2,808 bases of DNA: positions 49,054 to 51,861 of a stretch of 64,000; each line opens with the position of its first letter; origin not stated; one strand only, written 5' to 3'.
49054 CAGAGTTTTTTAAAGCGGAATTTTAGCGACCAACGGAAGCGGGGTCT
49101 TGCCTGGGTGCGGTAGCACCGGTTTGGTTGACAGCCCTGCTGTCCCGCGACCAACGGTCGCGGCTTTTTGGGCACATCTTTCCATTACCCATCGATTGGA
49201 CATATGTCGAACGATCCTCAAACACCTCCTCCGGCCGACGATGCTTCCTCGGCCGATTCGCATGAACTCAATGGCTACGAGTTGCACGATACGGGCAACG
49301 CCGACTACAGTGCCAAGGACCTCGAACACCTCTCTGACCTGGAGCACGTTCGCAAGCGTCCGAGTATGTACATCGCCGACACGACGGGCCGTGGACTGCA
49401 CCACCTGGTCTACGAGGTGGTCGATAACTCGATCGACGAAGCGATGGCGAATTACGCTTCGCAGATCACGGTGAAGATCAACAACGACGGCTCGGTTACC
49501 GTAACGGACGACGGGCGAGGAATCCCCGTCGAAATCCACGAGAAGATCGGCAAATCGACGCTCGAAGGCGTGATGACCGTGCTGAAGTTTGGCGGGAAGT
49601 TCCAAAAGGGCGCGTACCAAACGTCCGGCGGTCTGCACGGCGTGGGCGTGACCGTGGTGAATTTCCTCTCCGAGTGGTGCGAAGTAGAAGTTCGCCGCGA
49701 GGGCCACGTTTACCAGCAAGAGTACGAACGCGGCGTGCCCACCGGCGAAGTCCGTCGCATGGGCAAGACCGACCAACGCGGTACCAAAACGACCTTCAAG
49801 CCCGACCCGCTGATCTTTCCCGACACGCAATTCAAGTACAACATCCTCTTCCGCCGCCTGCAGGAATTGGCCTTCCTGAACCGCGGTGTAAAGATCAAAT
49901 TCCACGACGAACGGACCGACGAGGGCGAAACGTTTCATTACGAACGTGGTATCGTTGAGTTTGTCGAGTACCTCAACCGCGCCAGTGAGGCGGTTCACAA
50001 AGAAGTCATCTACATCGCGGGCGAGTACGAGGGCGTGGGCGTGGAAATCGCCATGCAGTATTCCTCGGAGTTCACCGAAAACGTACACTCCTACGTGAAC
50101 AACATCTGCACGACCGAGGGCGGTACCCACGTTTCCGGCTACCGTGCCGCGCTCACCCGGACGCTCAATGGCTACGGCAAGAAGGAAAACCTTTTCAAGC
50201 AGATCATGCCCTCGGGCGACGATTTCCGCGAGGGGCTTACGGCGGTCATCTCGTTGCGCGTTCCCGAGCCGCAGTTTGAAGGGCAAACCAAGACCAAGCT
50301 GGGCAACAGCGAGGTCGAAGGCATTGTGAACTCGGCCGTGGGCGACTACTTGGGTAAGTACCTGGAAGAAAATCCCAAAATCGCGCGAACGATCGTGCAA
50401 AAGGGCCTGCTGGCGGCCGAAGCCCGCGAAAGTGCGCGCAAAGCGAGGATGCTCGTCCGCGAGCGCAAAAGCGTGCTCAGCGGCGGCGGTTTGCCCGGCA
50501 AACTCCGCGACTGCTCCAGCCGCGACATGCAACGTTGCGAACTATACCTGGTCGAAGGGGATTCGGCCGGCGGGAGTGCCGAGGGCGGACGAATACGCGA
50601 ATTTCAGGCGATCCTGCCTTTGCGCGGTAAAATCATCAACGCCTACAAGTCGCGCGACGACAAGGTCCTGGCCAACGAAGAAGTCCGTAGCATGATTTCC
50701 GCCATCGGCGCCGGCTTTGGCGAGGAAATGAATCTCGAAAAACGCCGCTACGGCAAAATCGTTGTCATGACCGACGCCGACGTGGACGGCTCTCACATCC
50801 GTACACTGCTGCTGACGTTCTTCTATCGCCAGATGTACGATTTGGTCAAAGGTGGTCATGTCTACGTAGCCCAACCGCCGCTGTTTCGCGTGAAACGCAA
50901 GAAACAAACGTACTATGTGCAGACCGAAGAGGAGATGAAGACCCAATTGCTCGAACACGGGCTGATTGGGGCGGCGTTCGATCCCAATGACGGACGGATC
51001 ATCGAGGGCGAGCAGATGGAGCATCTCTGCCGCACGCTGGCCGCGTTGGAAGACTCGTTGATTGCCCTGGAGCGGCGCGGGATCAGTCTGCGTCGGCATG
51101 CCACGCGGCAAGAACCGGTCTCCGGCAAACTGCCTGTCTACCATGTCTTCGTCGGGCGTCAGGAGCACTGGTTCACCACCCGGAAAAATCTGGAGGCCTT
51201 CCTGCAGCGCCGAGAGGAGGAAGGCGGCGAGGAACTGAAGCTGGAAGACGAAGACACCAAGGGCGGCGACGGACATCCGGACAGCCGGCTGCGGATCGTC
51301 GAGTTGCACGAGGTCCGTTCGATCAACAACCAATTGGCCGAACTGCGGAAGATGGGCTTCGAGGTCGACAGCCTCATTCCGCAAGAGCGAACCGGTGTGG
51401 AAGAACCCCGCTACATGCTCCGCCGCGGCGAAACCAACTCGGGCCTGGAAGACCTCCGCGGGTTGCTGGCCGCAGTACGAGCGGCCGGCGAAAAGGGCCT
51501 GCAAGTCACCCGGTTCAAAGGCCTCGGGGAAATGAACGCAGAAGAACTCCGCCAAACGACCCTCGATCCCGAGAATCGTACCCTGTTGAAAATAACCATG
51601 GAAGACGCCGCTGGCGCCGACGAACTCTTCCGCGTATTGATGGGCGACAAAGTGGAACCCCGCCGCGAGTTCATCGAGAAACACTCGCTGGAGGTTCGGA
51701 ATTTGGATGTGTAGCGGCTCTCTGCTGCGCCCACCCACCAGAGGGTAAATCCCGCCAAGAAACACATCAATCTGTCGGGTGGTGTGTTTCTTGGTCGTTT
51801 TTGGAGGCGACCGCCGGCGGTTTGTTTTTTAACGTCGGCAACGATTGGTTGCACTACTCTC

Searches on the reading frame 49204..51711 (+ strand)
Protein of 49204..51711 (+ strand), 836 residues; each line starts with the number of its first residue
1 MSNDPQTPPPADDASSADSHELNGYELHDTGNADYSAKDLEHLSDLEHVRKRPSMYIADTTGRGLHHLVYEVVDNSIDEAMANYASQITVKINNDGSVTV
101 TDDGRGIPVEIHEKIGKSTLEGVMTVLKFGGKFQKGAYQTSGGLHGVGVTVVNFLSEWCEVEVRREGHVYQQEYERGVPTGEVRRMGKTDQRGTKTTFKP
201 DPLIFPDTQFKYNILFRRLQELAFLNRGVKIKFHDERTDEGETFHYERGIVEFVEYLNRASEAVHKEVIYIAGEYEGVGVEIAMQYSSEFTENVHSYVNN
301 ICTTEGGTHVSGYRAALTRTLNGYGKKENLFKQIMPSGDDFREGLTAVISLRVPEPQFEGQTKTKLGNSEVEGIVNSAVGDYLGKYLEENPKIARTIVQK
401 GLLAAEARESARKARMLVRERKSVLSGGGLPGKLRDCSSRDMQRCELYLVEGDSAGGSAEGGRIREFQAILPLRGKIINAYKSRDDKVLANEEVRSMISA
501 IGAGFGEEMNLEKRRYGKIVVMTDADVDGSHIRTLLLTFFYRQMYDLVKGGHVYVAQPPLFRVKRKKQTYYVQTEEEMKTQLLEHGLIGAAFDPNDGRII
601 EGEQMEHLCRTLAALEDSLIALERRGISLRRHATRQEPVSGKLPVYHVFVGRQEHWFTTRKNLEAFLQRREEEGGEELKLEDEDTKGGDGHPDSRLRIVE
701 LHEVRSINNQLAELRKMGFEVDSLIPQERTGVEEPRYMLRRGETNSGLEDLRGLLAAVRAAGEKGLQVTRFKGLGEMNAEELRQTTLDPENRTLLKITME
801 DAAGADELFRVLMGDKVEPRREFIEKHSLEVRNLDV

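Call 44: find_encoding_contigs(protein=P0056, flank=10000, max_places=4)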
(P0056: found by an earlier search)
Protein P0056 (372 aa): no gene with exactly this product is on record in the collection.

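Call 46: find_encoding_contigs(protein=P0055, flank=10000, max_places=4)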
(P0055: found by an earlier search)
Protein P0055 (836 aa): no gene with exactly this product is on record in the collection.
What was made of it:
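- The relative's DNA could not be fetched, so the empty site was not seen directly (calls 44, 46).
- Tried and rejected: Look-ups of DnaN (P0056) and the relative's GyrB (P0055) returned 'not on record', and the genome and metagenome scan caps were already used (calls 44, 46).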
